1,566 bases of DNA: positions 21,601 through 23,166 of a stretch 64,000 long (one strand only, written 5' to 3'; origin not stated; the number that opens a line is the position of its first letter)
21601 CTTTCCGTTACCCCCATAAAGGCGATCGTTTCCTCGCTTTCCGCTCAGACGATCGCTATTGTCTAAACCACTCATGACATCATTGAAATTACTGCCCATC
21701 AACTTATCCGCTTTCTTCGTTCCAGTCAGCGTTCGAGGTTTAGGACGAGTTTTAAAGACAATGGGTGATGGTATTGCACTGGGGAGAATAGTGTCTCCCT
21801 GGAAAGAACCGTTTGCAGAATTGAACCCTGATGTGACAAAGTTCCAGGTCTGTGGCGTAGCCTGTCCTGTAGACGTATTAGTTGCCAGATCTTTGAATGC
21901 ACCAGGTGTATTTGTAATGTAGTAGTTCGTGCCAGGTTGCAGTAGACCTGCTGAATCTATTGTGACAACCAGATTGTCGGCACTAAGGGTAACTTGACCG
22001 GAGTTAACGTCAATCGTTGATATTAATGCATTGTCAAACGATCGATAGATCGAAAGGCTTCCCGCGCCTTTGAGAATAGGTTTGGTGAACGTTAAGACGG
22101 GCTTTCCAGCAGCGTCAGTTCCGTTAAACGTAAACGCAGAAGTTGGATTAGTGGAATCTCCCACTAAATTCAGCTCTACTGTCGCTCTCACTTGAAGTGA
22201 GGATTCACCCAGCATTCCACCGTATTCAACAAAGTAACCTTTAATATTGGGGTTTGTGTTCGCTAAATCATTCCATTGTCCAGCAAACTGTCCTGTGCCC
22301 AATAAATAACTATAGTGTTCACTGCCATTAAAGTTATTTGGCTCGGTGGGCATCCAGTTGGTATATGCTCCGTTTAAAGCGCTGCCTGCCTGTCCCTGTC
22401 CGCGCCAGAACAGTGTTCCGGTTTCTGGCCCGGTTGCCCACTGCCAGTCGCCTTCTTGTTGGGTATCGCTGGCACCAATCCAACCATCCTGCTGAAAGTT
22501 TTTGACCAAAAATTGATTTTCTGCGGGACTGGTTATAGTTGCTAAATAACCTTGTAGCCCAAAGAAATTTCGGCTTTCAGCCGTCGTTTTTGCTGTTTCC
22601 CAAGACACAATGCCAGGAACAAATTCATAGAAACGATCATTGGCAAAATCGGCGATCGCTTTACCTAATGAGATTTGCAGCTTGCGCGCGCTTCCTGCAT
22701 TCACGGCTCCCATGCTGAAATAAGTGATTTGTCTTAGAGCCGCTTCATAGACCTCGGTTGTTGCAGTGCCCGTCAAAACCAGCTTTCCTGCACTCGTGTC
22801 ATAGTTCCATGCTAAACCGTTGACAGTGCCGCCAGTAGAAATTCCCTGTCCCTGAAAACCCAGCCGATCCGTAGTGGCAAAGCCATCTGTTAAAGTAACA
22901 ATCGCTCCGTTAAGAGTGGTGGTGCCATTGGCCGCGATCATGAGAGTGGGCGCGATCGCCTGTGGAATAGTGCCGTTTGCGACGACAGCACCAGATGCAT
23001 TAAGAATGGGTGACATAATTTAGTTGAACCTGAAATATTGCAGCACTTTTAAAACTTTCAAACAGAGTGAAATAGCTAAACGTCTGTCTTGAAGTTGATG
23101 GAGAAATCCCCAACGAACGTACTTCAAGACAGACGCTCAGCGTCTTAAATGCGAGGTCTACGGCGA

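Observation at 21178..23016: Bacterial C-type lectin with intact EPN and WND sugar/Ca2+ motifs, fused to RTX, directly downstream of the giant gene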

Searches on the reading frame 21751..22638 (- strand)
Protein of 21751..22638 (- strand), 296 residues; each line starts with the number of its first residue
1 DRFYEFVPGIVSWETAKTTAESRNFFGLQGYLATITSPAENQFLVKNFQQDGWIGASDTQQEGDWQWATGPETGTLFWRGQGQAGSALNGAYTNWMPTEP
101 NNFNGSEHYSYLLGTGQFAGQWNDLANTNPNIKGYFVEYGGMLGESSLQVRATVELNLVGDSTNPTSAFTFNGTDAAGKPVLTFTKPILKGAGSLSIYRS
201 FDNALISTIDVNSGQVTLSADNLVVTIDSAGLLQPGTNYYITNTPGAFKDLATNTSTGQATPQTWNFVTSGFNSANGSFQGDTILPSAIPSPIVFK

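Call 67: find_related_loci(query=window:21751-22638:-, collection=metagenome_contigs, flank=10000)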
Query seq(296 aa) (296 aa) in metagenome_contigs; peptide patterns used: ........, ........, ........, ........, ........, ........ (x = any residue, [..] = any of these).
140 stretches matched a pattern, but none encodes a relative of the query by tblastn (E <= 1e-3).

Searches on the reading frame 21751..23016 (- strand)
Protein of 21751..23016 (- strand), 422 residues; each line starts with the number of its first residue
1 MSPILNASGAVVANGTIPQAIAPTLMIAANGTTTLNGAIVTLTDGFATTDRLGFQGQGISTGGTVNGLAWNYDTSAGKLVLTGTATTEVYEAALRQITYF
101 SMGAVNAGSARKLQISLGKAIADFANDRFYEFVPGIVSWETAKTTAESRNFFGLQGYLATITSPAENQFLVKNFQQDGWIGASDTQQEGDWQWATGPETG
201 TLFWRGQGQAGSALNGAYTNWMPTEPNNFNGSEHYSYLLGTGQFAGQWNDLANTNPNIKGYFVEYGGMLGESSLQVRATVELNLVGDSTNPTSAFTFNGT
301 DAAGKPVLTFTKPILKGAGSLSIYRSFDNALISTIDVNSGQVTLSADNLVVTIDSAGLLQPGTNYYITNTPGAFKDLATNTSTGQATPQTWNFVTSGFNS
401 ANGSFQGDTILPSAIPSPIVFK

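Call 10: find_homologous_proteins(query=window:21751-23016:-, max_evalue=0.00001)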
Query seq(422 aa) (422 aa): 47 proteins with E <= 0.00001 among 8000 candidates.
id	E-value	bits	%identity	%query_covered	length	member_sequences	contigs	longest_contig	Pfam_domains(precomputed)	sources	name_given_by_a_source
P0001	4.6e-275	930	100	100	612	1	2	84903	PF00059.28,PF00353.26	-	-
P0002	9.0e-230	781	82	100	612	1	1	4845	PF00059.28,PF00353.26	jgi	jgi:Ca2+-binding RTX toxin-like protein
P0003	1.5e-161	556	61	100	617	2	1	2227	PF08548.18,PF00059.28,PF13205.13,PF00353.26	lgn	-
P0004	3.8e-108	380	61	43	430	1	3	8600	PF13205.13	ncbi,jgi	jgi:hypothetical protein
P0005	1.1e-57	214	37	60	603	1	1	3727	PF00059.28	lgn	-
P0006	1.4e-54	204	41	33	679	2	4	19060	PF00059.28,PF17963.8,PF00028.24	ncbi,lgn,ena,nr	ncbi:MAG: hypothetical protein KDK07_15490 [Bauldia sp.]|nr:hypothetical protein [Bauldia sp.]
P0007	2.5e-49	186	38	75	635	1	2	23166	PF17936.8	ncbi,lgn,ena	-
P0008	2.4e-43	167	41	57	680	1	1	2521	PF00059.28,PF00395.26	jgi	jgi:hypothetical protein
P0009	4.0e-41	159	43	33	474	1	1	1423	PF00059.28,PF17963.8,PF17892.8,PF17803.8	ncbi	ncbi:cadherin-like domain-containing protein, partial [Hymenobacter daeguensis]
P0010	2.6e-40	157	38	65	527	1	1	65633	-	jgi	jgi:hypothetical protein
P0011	8.8e-39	152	35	83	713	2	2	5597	PF00059.28,PF13205.13,PF18998.7,PF16656.12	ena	-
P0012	5.9e-37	146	39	63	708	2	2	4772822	PF00059.28,PF13585.13,PF19081.7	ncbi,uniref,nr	ncbi:T9SS type B sorting domain-containing protein [Mariniflexile sp. AS56]|uniref:Ig-like domain-co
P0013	3.8e-36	143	39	55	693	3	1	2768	PF13585.13,PF19081.7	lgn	-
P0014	1.4e-35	141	37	64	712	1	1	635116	PF13585.13,PF19081.7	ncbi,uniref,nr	ncbi:T9SS type B sorting domain-containing protein [Flavobacterium sp. SUN052]|uniref:Ig-like domain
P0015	3.6e-34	136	40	49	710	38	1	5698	PF13585.13,PF19081.7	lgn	-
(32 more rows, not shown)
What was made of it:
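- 21832..22119 (-): Big_5 bacterial Ig-like domain, aa 300-395 (spacer). The same family is precomputed on orthologues P0003 and P0004 (call 10).
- JGI gives P0002 that name (call 10).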

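Call 14: find_encoding_contigs(protein=P0002, flank=10000, max_places=4)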
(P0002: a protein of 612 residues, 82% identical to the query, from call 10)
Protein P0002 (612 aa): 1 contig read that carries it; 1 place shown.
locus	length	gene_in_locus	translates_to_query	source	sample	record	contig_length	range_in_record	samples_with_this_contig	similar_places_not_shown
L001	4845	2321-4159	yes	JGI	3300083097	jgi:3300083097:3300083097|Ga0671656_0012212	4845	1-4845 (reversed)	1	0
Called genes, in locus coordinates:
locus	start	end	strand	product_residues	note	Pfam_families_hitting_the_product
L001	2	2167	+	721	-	?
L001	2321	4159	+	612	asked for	PF00059:Lectin_C (weak), PF00353:HemolysinCabind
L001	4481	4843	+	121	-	?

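Call 15: find_encoding_contigs(protein=P0004, flank=10000, max_places=4)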
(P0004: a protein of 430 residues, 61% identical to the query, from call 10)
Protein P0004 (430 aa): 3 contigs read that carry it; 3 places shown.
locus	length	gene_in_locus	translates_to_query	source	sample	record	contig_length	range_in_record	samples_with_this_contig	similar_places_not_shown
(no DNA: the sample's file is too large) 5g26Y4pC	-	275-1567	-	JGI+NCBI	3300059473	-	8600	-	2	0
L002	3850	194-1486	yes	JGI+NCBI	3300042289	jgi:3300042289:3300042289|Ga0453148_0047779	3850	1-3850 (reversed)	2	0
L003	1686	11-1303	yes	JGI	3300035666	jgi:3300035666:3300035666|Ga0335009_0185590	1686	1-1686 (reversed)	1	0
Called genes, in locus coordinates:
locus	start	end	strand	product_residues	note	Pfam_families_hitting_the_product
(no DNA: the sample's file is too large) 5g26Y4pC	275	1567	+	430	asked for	PF13205:Big_5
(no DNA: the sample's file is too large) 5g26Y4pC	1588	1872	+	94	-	-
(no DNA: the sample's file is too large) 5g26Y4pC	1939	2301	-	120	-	PF00576:Transthyretin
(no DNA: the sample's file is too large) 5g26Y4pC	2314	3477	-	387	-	PF01494:FAD_binding_3, PF13450:NAD_binding_8 (weak)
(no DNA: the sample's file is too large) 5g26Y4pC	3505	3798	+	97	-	PF02604:PhdYeFM_antitox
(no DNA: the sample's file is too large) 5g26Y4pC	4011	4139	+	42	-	-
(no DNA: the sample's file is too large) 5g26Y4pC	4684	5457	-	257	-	PF00753:Lactamase_B, PF16123:HAGH_C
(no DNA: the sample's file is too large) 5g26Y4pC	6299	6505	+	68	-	-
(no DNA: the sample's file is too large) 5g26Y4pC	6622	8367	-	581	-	-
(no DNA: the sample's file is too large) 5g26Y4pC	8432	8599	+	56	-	?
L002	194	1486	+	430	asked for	PF13205:Big_5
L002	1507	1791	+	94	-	-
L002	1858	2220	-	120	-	PF00576:Transthyretin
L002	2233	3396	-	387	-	PF01494:FAD_binding_3, PF13450:NAD_binding_8 (weak)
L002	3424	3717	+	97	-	PF02604:PhdYeFM_antitox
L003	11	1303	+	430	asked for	PF13205:Big_5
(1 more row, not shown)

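Call 16: find_encoding_contigs(protein=P0003, flank=10000, max_places=4)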
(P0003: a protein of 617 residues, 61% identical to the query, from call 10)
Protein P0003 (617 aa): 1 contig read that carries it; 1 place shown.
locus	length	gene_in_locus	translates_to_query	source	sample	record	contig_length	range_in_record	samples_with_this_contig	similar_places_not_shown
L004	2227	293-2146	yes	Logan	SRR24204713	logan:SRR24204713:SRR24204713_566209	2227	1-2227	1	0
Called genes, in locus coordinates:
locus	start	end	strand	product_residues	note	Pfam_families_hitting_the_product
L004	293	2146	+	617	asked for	PF00059:Lectin_C, PF13205:Big_5 (weak), PF00353:HemolysinCabind (weak), PF08548:Peptidase_M10_C (weak), PF00353:HemolysinCabind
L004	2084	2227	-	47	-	?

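Call 19: find_related_loci(query=A1, collection=genome_contigs, flank=10000)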
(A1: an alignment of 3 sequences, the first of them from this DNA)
Query A1 (422 aa) in genome_contigs; peptide patterns used: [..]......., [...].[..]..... (x = any residue, [..] = any of these).
77 stretches matched a pattern; 2 encode a relative of the query (tblastn E <= 1e-3); 2 distinct loci.
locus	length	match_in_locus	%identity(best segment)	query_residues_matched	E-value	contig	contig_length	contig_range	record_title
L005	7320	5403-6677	61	2-422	2e-170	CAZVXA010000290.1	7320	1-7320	MAG TPA_asm: uncultured bacterium isolate SRP319275_co3_141 genome assembly, contig: NODE_9978_length_7320_cov_84.663042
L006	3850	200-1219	61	2-422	1e-68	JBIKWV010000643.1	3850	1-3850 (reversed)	MAG: Elainellaceae cyanobacterium isolate ME2015-09-16_3300042289_group6_bin18 Rohwer_bin1281_scaffold_48169_c1, whole g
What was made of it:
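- Tried and rejected: One was too short upstream to be informative (call 19).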

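Call 34: search_protein_families(library=pfam, proteins=[L005:3507-4775:-, L005:1322-2986:+], max_evalue=0.001)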
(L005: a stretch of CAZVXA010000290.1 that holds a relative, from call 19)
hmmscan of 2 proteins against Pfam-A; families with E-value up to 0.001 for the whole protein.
L005:3507-4775:- (422 aa): 2 families
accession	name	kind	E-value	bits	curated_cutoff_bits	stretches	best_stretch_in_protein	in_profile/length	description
PF00370.27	FGGY_N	-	2.1e-17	64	28.8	1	5-234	1-244/245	FGGY family of carbohydrate kinases, N-terminal domain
PF02782.22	FGGY_C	-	2.9e-14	53.7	27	1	246-419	3-195/198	FGGY family of carbohydrate kinases, C-terminal domain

L005:1322-2986:+ (554 aa): 2 families
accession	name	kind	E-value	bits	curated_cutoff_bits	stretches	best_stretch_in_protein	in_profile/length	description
PF08291.16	Peptidase_M15_3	-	2.8e-13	50.4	23.2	1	452-544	24-108/108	Peptidase M15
PF05951.18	Peptidase_M15_2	-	3.6e-06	27.2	27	1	474-549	70-151/153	Bacterial protein of unknown function (DUF882)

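Call 51: find_encoding_contigs(protein=P0001, flank=1000, max_places=3)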
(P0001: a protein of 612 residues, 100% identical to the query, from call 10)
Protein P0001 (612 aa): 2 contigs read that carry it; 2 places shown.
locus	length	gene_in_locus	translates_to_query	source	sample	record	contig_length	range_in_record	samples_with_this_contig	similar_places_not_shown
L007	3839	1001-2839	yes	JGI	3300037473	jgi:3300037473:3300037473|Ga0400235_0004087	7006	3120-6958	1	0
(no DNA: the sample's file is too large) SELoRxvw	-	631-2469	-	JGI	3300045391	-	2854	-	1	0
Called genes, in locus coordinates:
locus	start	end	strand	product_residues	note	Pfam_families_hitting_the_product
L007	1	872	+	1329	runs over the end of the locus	?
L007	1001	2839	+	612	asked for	PF00059:Lectin_C (weak), PF00353:HemolysinCabind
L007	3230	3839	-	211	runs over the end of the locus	PF00115:COX1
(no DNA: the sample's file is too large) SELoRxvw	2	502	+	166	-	?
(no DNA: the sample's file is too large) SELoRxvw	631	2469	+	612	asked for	PF00059:Lectin_C (weak), PF00353:HemolysinCabind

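Call 66: find_related_loci(query=A1, collection=metagenome_contigs, flank=10000)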
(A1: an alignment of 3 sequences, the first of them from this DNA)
Query A1 (422 aa) in metagenome_contigs; peptide patterns used: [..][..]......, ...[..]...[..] (x = any residue, [..] = any of these).
169 stretches matched a pattern, but none encodes a relative of the query by tblastn (E <= 1e-3).
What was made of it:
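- Tried and rejected: Neither found a relative (calls 66, 67).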

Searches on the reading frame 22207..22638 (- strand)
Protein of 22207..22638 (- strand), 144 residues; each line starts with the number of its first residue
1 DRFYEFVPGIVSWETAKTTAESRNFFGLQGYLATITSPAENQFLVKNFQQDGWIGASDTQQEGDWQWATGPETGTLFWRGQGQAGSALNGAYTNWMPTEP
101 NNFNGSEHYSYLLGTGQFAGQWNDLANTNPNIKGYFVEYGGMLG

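Call 8: search_solved_structures(query=window:22207-22638:-, max_evalue=0.01, show_alignments=5)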
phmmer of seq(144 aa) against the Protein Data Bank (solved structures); distinct sequences matched with E-value up to 0.01: 60.
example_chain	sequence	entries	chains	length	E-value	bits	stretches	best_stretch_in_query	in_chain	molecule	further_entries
1tdq_B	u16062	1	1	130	1.9e-08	37.5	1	25-78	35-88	Aggrecan core protein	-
6y0m_A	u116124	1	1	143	2.7e-08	37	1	11-71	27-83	Low affinity immunoglobulin epsilon Fc receptor membrane-bound form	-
6y0l_A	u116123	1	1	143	5.3e-08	36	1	11-71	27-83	Low affinity immunoglobulin epsilon Fc receptor membrane-bound form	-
6pwr_A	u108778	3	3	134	9.2e-08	35.2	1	4-69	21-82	Fc fragment of IgE receptor II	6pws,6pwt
5ao6_A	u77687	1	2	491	6.6e-06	29.2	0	30-125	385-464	C-TYPE MANNOSE RECEPTOR 2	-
5lgk_E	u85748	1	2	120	6.9e-06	29.1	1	9-79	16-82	Low affinity immunoglobulin epsilon Fc receptor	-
5e4k_A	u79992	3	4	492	8.2e-06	28.9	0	30-124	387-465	C-type mannose receptor 2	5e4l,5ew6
5ao5_A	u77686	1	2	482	8.7e-06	28.8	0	30-124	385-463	C-TYPE MANNOSE RECEPTOR 2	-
2h2r_A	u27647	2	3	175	9.6e-06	28.7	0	12-71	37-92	Low affinity immunoglobulin epsilon Fc receptor (Lymphocyte IgE receptor) (Fc-epsilon-RII)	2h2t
1t8c_A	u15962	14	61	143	1.2e-05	28.3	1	11-79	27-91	Low affinity immunoglobulin epsilon Fc receptor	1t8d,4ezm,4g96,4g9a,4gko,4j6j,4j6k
4gjx_A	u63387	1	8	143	1.5e-05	28.1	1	11-71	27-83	Low affinity immunoglobulin epsilon Fc receptor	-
4n34_A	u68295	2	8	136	2.2e-05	27.5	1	11-124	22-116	C-type lectin domain family 4 member K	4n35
3p5d_A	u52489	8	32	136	2.3e-05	27.4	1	11-124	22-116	C-type lectin domain family 4 member K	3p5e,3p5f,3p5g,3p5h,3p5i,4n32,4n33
3p7f_A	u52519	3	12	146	2.4e-05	27.4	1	11-124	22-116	C-type lectin domain family 4 member K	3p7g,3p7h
4gk1_A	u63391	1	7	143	2.5e-05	27.3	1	11-71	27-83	Low affinity immunoglobulin epsilon Fc receptor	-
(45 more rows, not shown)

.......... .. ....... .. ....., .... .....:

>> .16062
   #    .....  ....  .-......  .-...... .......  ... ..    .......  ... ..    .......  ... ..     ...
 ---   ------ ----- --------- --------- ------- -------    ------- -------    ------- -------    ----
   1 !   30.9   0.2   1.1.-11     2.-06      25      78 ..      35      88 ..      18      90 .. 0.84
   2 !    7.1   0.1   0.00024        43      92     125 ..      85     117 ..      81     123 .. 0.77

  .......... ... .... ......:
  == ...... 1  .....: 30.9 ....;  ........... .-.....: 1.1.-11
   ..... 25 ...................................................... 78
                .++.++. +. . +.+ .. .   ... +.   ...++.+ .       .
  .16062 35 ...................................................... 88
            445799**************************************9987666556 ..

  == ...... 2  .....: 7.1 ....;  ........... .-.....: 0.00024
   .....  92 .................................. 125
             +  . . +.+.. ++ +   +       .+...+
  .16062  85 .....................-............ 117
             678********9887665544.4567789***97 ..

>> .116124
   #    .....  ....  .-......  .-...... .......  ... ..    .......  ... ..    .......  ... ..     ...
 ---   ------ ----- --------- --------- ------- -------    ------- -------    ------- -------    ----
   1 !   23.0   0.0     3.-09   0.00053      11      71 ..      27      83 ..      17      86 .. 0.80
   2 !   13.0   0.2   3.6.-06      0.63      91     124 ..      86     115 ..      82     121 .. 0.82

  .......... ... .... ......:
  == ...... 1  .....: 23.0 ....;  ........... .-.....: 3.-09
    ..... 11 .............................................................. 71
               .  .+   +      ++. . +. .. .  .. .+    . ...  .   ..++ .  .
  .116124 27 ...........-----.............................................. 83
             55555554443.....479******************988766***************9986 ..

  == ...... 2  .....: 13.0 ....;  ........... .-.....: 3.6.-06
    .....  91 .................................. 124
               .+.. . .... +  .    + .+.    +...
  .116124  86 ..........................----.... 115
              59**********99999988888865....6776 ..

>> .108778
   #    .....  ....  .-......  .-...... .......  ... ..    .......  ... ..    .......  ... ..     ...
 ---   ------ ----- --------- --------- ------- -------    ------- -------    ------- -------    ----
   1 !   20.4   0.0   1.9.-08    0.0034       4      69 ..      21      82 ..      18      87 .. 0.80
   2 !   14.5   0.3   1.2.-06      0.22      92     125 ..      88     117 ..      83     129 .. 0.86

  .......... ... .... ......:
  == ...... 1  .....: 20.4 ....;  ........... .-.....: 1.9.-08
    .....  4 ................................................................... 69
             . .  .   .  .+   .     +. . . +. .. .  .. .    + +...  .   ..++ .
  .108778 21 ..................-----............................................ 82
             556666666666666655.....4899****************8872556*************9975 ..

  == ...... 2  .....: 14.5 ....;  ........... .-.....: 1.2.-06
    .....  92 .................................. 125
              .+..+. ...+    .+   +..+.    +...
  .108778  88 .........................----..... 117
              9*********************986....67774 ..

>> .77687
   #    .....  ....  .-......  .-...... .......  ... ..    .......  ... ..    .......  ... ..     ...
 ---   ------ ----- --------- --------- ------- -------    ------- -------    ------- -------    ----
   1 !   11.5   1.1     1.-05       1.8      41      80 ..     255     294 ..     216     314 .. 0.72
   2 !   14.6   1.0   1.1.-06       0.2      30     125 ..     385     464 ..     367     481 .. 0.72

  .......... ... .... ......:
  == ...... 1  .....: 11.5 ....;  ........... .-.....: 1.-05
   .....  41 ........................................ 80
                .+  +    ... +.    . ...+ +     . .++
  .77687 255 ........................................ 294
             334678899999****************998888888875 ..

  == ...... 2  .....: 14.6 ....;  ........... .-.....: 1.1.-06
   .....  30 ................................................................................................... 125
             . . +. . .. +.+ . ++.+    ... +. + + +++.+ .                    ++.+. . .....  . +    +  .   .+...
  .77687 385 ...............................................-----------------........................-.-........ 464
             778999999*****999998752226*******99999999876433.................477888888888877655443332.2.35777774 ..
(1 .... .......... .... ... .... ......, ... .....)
